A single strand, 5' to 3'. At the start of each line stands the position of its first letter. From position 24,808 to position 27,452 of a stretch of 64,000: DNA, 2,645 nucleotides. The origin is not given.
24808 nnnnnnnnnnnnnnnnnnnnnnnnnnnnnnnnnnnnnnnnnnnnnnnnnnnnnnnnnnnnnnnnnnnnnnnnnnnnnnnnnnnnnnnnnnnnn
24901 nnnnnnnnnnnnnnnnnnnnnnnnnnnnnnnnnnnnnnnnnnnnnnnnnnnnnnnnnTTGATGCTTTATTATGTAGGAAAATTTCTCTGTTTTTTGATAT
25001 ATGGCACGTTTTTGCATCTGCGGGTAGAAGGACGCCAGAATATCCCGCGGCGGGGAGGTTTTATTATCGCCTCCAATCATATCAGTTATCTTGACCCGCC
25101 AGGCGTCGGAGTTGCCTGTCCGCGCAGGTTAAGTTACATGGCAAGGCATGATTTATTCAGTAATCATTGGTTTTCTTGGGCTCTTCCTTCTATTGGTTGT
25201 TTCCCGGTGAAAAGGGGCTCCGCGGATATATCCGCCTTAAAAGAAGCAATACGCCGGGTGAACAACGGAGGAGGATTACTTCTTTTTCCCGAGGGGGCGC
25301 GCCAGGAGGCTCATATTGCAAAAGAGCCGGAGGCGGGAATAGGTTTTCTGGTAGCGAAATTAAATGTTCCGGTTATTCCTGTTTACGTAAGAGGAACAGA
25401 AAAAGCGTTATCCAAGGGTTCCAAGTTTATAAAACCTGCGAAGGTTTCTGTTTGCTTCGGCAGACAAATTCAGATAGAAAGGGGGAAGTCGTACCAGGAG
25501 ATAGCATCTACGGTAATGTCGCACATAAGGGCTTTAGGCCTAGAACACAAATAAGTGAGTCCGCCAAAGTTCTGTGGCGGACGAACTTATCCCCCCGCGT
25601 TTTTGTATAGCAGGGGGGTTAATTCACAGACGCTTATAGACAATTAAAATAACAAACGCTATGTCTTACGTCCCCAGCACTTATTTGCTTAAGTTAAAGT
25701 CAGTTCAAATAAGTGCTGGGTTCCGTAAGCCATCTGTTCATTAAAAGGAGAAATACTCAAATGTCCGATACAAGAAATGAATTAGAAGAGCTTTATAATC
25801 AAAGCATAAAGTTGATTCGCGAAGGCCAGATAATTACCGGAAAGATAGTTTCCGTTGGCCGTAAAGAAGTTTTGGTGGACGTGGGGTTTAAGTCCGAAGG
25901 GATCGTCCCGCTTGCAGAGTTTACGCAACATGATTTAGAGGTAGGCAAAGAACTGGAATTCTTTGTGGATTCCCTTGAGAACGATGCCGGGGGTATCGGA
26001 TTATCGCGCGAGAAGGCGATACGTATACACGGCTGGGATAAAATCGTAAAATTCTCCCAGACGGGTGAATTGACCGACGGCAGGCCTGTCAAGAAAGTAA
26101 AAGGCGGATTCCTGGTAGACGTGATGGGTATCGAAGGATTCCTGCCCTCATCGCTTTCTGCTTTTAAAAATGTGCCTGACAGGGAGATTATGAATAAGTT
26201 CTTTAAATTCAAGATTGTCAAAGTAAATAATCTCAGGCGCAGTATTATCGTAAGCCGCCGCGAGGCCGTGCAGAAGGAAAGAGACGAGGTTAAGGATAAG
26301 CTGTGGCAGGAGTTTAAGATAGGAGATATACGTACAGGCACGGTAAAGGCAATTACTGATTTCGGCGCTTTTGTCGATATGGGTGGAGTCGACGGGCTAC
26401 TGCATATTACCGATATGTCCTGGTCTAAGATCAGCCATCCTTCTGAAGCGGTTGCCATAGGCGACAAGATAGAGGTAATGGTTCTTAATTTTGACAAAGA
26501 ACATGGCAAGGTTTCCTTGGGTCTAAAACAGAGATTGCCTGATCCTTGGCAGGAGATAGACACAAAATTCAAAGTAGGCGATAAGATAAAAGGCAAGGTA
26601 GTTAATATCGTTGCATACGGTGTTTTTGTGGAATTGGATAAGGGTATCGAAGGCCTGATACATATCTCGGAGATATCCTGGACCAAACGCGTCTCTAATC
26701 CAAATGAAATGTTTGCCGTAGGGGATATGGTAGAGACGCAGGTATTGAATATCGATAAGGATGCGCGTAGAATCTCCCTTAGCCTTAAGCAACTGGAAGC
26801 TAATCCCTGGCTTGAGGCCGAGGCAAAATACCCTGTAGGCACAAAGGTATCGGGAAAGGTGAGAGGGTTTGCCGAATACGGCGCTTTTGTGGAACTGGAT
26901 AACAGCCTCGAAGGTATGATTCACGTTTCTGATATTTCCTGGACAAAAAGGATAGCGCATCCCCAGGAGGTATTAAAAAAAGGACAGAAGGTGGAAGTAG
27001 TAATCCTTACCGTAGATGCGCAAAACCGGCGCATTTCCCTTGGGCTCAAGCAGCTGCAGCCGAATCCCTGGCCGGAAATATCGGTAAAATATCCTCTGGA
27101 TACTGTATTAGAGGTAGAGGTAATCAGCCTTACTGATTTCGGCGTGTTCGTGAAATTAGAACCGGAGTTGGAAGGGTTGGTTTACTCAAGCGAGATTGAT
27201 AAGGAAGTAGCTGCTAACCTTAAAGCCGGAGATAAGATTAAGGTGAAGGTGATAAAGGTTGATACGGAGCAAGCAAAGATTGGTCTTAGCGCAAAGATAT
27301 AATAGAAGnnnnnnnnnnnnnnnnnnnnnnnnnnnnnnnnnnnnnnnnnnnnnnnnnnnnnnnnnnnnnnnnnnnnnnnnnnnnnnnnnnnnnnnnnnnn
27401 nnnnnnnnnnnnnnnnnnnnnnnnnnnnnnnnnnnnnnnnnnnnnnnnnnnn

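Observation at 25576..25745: Intergenic element family A: conserved sequence boxes separated by hairpins that covary between two copies (candidate novel structured RNA or repeat)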

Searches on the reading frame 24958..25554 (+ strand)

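Call 55: search_protein_families(library=pfam, proteins=[window:24958-25554:+], max_evalue=0.00001)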
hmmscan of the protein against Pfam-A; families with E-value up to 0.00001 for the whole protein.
window:24958-25554:+ (198 aa): 1 family
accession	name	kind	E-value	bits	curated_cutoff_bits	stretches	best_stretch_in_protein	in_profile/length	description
PF01553.26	Acyltransferase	-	1.7e-25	89.8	23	1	21-144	2-131/132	Acyltransferase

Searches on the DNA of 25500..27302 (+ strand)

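Call 29: search_rna_families(source=window, start=25500, end=25800, threshold=evalue, max_evalue=10)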
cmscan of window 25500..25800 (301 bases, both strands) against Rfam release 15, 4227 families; matches with E-value up to 10: 6.
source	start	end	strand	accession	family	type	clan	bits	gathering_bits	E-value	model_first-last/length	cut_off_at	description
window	25659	25735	-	RF04093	mir-1784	Gene; miRNA;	-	21.1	98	0.068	1-92/92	no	mir-1784 microRNA precursor family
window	25661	25733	+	RF03908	MIR6459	Gene; miRNA;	-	19.6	100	0.083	1-87/87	no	MIR6459 microRNA precursor family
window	25650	25738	-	RF04024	mir-9571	Gene; miRNA;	-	17.1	100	1.1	1-86/86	no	mir-9571 microRNA precursor family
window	25662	25732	+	RF00669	mir-96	Gene; miRNA;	-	15.9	65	1.3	1-78/78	no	mir-96 microRNA precursor family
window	25665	25729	-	RF04202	MIR5380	Gene; miRNA;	-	15.9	150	1.8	1-137/137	no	MIR5380 microRNA precursor family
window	25662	25733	+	RF01413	miR-430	Gene; miRNA;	CL00096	14.1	47.3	8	1-70/70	no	miR-430 microRNA precursor family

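Call 69: search_with_rna_model(model_id=R1, sources=[L002, L004, L005, L006, L007, L008, L009, L010, L011, L012, L013, L014, L015, L016, L017, L018, L019, L020, L021, L022, L023, L024, L025, L026, L027, L028, L029, L030, L031, L032, L033, L034, L035, L036, L037, L038, L039, L040, L041, L042, L043, L044, L045, L046, L047, L048, L049, L050, L051, L052, L053, L054, L055, L056, L057, L058, L059, L060, L061, L062, L063, L064, L065, L066, L067, L068, L069, L070, L071, L072, L073, L074, L075, L076, L077, L078, L079, L080, L081, L082, L083, L084, L088, L089, L090, L092, L093], max_evalue=1)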
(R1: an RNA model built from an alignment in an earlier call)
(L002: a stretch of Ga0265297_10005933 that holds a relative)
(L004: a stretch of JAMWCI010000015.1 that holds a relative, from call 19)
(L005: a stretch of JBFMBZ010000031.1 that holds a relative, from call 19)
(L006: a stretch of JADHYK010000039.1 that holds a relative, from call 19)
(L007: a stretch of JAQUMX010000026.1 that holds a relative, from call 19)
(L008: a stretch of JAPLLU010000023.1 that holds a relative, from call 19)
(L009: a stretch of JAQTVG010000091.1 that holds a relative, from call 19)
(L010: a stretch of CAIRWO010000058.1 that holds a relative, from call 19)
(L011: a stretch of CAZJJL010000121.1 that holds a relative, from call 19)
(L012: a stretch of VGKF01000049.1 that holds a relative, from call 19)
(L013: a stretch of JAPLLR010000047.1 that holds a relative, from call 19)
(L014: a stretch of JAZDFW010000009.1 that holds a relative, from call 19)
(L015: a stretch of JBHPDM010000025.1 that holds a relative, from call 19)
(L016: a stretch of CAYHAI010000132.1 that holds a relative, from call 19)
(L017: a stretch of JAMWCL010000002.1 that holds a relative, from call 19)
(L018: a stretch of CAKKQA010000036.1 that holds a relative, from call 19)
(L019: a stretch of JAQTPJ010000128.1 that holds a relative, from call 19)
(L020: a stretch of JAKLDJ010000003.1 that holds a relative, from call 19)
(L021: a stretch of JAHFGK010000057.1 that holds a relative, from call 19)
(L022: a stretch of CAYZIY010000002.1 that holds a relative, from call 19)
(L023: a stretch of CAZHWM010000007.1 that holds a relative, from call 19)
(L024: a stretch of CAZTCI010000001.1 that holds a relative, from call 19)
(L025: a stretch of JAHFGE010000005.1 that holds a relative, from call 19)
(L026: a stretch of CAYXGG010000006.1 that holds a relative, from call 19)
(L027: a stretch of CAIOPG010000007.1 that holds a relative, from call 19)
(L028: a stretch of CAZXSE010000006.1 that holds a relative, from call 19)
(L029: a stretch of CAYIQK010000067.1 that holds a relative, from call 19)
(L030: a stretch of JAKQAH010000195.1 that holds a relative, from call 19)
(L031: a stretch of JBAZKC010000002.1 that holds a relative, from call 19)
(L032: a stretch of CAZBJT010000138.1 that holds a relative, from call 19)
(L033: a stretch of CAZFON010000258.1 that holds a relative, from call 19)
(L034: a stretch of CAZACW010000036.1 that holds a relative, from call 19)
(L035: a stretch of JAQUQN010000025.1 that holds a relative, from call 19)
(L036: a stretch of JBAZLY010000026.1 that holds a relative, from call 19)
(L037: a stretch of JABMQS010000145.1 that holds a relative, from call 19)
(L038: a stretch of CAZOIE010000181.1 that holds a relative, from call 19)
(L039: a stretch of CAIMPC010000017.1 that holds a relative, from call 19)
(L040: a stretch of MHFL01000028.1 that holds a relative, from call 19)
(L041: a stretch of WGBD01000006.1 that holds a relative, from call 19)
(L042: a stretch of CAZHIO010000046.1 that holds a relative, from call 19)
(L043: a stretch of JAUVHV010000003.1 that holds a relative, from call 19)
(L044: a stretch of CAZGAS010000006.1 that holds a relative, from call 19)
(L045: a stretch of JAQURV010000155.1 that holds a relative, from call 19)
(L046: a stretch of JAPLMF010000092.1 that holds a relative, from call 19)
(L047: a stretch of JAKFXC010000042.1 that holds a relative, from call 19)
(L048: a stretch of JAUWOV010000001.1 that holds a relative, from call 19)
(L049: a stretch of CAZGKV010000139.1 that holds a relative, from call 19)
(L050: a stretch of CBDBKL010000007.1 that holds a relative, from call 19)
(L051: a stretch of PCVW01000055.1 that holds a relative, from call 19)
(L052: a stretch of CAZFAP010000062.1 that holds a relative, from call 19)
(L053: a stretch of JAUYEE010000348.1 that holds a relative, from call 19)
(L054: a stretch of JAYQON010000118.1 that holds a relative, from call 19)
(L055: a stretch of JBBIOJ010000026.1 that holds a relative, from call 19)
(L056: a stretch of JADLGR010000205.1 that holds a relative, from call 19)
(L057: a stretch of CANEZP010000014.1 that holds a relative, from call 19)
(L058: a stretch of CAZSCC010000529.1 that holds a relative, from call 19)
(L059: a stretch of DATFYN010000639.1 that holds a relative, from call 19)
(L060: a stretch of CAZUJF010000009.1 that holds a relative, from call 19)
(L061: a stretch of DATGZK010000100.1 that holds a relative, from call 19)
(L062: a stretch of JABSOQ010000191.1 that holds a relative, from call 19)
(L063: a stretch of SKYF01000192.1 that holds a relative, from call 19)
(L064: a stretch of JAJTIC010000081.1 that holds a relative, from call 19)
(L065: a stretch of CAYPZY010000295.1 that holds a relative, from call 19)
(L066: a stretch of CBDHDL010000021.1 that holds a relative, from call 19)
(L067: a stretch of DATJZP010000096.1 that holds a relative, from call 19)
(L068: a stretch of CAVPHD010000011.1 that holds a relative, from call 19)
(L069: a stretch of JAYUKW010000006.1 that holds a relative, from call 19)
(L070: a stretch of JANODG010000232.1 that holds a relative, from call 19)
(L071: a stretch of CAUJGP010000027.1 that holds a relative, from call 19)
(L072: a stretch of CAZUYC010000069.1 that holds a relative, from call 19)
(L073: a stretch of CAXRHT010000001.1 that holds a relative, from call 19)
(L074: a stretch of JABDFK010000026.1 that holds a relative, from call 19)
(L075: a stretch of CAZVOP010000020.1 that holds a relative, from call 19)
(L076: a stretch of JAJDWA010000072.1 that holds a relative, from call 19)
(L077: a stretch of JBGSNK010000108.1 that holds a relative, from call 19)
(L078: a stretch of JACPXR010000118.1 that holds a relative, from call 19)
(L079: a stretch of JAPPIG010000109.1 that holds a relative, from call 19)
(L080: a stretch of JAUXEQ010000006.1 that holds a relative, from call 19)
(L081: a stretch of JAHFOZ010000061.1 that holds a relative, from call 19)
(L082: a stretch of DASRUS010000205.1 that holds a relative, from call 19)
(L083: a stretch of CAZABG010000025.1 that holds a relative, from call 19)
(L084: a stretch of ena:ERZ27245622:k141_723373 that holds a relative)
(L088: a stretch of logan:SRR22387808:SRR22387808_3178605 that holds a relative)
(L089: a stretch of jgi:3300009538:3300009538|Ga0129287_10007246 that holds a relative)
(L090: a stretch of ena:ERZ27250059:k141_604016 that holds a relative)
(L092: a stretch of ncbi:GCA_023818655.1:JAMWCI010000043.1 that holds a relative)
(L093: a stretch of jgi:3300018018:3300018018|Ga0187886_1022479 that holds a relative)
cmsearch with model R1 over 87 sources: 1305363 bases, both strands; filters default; matches with E-value up to 1: 19.
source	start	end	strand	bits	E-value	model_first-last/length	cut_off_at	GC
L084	1352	1414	-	78.6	1.5e-16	1-63/63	no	0.41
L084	7131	7195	+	75.4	9.7e-16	1-63/63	no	0.37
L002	8319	8381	-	75.2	1.1e-15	1-63/63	no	0.46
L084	2359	2423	+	74.9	1.3e-15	1-63/63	no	0.37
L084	7225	7303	-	71.8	8.4e-15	1-63/63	no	0.29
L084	2068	2130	-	68.9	4.9e-14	1-63/63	no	0.48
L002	3308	3382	+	68.1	7.7e-14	1-63/63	no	0.36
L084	6737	6808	-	66.9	1.6e-13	1-63/63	no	0.56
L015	9923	9987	+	65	4.9e-13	1-63/63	no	0.37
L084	7791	7870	-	60.4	8e-12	1-63/63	no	0.35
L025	4216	4277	-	59.1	1.7e-11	1-63/63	no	0.4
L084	7400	7456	+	41.9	5e-07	1-63/63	no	0.53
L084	5694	5741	-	36.9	9.8e-06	1-63/63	no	0.54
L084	1460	1550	+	35.6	2.2e-05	1-63/63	no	0.35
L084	2233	2293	+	33.6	7.3e-05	1-63/63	no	0.36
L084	7001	7064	+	28.2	0.0018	1-63/63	no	0.42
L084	5890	5925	+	23.3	0.035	16-49/63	no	0.42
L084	8124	8220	+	22.4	0.058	1-63/63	no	0.43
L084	8007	8046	+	19.2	0.4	16-49/63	no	0.35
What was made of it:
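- On REP / BIME / REPIN: The counts are 15 model hits in 12.2 kb of L084 (call 69) but 3 units in the 64-kb window.
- Contig L084 (12.2 kb) has 15 covariance-model hits (call 69). In 1.3 Mb from 87 loci, hits occur only in L084, L002, L015 and L025 (call 69).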

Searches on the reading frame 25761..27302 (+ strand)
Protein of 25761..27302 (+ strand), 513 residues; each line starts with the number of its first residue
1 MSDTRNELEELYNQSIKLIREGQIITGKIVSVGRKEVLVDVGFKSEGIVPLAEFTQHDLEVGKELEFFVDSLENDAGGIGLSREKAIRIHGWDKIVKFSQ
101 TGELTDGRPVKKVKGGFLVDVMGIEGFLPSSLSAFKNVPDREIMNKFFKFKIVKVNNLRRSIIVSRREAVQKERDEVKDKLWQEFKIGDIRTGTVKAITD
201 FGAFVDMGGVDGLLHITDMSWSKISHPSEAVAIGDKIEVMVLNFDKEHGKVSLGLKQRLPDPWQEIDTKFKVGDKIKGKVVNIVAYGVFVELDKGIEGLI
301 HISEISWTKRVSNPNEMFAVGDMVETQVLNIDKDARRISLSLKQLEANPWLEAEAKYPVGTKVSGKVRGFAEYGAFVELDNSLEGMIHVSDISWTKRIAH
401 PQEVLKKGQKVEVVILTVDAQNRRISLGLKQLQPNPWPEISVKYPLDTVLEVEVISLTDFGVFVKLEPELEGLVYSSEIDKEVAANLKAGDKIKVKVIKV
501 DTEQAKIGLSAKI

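Call 17: find_encoding_contigs(protein=window:25761-27302:+, flank=10000, max_places=10)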
Protein window:25761-27302:+ (513 aa): 2 contigs read that carry it; 1 place shown.
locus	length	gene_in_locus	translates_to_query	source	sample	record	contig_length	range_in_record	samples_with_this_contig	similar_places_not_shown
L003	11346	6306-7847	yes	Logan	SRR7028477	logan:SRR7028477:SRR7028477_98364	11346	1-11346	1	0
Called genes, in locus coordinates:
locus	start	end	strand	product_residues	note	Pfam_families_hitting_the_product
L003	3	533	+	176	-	?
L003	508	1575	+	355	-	PF00696:AA_kinase, PF01472:PUA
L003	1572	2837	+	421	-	PF00171:Aldedh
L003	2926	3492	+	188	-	PF01467:CTP_transf_like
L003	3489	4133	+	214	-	PF00834:Ribul_P_3_epim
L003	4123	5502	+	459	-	PF02878:PGM_PMM_I, PF02879:PGM_PMM_II, PF02880:PGM_PMM_III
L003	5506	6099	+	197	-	PF01553:Acyltransferase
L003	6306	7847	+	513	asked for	PF02599:CsrA (faint), PF17092:PCB_OB (faint), PF21710:Spt6_S1 (faint), PF00575:S1 (weak), PF00575:S1, PF00575:S1, PF23459:S1_RRP5 (weak), PF00575:S1, +2 more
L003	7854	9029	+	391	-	PF00579:tRNA-synt_1b, PF22421:SYY_C-terminal (weak), PF01479:S4 (weak)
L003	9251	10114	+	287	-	PF00483:NTP_transferase, PF12804:NTP_transf_3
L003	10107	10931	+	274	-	PF04321:RmlD_sub_bind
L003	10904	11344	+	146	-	PF01073:3Beta_HSD, PF01370:Epimerase, PF02719:Polysacc_synt_2, PF04321:RmlD_sub_bind, PF07993:NAD_binding_4 (faint), PF16363:GDP_Man_Dehyd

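Call 18: find_homologous_proteins(query=window:25761-27302:+, max_evalue=1e-50)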
Query window:25761-27302:+ (513 aa): 8000 proteins with E <= 1e-50 among 8000 candidates; the best 120 are listed.
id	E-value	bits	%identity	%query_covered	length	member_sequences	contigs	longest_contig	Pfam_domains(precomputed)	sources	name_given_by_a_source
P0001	0.0e+0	1117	100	100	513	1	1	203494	PF17092.12,PF03074.23,PF00575.30,PF23459.2,PF13509.13,PF02599.22,PF21710.4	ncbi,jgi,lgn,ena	ncbi:MAG: 30S ribosomal protein S1 [Candidatus Omnitrophota bacterium]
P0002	0.0e+0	1020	88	100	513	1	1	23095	PF17092.12,PF00575.30,PF23459.2,PF21710.4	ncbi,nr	ncbi:MAG: 30S ribosomal protein S1 [Candidatus Omnitrophica bacterium]|nr:30S ribosomal protein S1 [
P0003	1.0e-296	1003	88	100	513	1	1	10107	PF17092.12,PF03074.23,PF00575.30,PF23459.2,PF21710.4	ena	-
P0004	5.4e-275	931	80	100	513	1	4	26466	PF00575.30,PF23459.2,PF21710.4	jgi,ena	-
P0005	1.4e-274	930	79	100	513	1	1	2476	PF00575.30,PF23459.2,PF13509.13,PF21710.4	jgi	jgi:small subunit ribosomal protein S1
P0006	1.7e-274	929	80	100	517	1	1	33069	PF17092.12,PF00575.30,PF23459.2,PF13509.13,PF18614.8,PF21710.4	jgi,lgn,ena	-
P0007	5.3e-274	928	79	100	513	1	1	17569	PF00575.30,PF23459.2,PF21710.4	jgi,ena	-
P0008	6.2e-274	927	80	100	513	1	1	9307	PF00575.30,PF23459.2,PF21710.4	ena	-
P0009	7.1e-274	927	80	99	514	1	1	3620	PF00575.30,PF23459.2,PF13509.13,PF18614.8,PF21710.4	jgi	jgi:small subunit ribosomal protein S1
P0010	7.3e-274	927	80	100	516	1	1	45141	PF00575.30,PF23459.2,PF21710.4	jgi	jgi:small subunit ribosomal protein S1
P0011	8.5e-274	927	80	99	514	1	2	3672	PF00575.30,PF23459.2,PF13509.13,PF18614.8,PF21710.4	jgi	-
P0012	1.5e-273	926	80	100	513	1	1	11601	PF17092.12,PF00575.30,PF23459.2,PF18614.8,PF21710.4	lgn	-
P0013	5.1e-273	924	80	100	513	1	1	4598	PF17092.12,PF00575.30,PF23459.2,PF18614.8,PF02599.22,PF21710.4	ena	-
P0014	1.4e-272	923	79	100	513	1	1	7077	PF00575.30,PF23459.2,PF02599.22,PF21710.4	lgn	-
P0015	1.8e-272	923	79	100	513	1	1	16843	PF17092.12,PF00575.30,PF23459.2,PF18614.8,PF21710.4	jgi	jgi:small subunit ribosomal protein S1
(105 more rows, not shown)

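Call 19: find_related_loci(query=window:25761-27302:+, collection=genome_contigs, flank=10000)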
Query window:25761-27302:+ (513 aa) in genome_contigs; peptide patterns used: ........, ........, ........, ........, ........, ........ (x = any residue, [..] = any of these).
600 stretches matched a pattern (row limit reached: there are more); 423 encode a relative of the query (tblastn E <= 1e-3); the best 80 are kept; 80 distinct loci.
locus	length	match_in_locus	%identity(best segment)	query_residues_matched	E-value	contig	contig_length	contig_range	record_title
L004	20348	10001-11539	88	1-513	0e+0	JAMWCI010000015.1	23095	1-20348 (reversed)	MAG: Candidatus Omnitrophota bacterium isolate JZ-4.bins.180.201808 NODE_3175_length_23095_cov_1.109848, whole genome sh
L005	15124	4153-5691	76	1-513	0e+0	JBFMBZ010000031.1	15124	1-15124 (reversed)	MAG: Candidatus Omnitrophota bacterium isolate MAG177 MAG177_31, whole genome shotgun sequence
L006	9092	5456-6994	75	1-513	0e+0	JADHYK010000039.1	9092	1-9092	MAG: Candidatus Omnitrophota bacterium isolate BS750m-G77 BS307-750m-sub-C706, whole genome shotgun sequence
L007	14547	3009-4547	76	1-513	0e+0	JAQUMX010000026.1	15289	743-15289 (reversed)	MAG: Candidatus Omnitrophota bacterium isolate STD1_164 NODE_9516_length_15289_cov_5.130853_Sandtown_D1, whole genome sh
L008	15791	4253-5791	75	1-513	0e+0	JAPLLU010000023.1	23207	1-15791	MAG: Candidatus Omnitrophota bacterium isolate LacPavin_0920_SED5_MAG_40_17 LacPavin_0920_SED5_scaffold_3013340, whole g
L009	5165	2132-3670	74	1-513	0e+0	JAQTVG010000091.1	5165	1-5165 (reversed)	MAG: Candidatus Omnitrophota bacterium isolate STB_82 NODE_51478_length_5165_cov_2.646487_Sandtown_B, whole genome shotg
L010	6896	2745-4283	75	1-513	0e+0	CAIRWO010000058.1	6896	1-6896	MAG: Candidatus Omnitrophica bacterium isolate A4_bin-512 genome assembly, contig: bin-512:058/218, whole genome shotgun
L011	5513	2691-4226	75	1-512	0e+0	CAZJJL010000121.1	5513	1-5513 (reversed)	MAG TPA_asm: uncultured Planctomycetales bacterium isolate SRP278252_co1_68 genome assembly, contig: NODE_29158_length_5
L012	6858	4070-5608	73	1-513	0e+0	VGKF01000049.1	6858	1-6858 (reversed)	MAG: Candidatus Omnitrophota bacterium isolate K_DeepCast_150m_m2_086 K_DeepCast_150m_m2_086_Ga0194126_10023599, whole g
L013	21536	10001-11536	76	1-512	0e+0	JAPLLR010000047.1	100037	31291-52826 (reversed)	MAG: Candidatus Omnitrophota bacterium isolate LacPavin_0920_SED3_MAG_45_14 LacPavin_0920_SED3_scaffold_1047587, whole g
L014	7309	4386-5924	73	1-513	0e+0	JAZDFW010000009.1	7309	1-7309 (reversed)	MAG: Candidatus Omnitrophota bacterium isolate MEGAHIT-group-0.225 k141_14939888, whole genome shotgun sequence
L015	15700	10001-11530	71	1-510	0e+0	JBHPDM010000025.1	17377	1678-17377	Candidatus Omnitrophota bacterium isolate SAG AM-311-A19 NODE_25_length_17377_cov_29.236982, whole genome shotgun sequen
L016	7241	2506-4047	75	1-513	0e+0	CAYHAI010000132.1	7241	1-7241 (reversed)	MAG TPA_asm: uncultured Planctomycetales bacterium isolate ERP119294_co2_437 genome assembly, contig: k141_126362, whole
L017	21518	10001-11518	70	8-513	0e+0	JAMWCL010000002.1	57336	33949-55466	MAG: Candidatus Omnitrophota bacterium isolate QZM4_1.bins.77.Tibet NODE_1270_length_57336_cov_3.723592, whole genome sh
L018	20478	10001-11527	66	5-513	0e+0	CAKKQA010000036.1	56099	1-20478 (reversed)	Omnitrophica bacterium GWA2_41_15 isolate Hainich-Omni-XXI genome assembly, contig: Omni_Hai_XXI_Hain_H43_02um_R1_150_le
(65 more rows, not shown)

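Call 49: find_encoding_contigs(protein=P0003, flank=10000, max_places=4)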
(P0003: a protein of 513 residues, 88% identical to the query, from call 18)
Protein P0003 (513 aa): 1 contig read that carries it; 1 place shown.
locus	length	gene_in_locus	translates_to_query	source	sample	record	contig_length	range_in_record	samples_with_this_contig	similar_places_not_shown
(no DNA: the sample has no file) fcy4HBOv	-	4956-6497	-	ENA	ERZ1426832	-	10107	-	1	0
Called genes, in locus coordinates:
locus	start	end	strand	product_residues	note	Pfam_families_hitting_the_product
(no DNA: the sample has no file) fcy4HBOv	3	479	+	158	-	?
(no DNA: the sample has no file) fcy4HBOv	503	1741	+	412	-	PF00171:Aldedh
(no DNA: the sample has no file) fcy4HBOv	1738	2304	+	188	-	PF01467:CTP_transf_like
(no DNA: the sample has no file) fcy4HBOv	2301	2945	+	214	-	PF00834:Ribul_P_3_epim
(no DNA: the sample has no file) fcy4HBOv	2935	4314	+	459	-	PF02878:PGM_PMM_I, PF02879:PGM_PMM_II, PF02880:PGM_PMM_III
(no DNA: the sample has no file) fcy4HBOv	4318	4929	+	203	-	PF01553:Acyltransferase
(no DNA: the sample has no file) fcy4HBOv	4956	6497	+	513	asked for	PF17092:PCB_OB (faint), PF21710:Spt6_S1 (faint), PF00575:S1, PF23459:S1_RRP5 (faint), PF00575:S1, PF03074:GCS (faint), PF00575:S1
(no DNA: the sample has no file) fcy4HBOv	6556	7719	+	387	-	PF22421:SYY_C-terminal (faint), PF00579:tRNA-synt_1b, PF01479:S4 (faint)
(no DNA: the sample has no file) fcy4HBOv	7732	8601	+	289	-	PF00483:NTP_transferase, PF12804:NTP_transf_3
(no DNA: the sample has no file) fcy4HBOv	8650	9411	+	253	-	PF01370:Epimerase, PF04321:RmlD_sub_bind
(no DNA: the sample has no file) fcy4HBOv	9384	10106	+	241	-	?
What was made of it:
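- On Cis-regulatory RNA leader / riboswitch: The spacer is 26 nt in the 88% relative (call 49).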
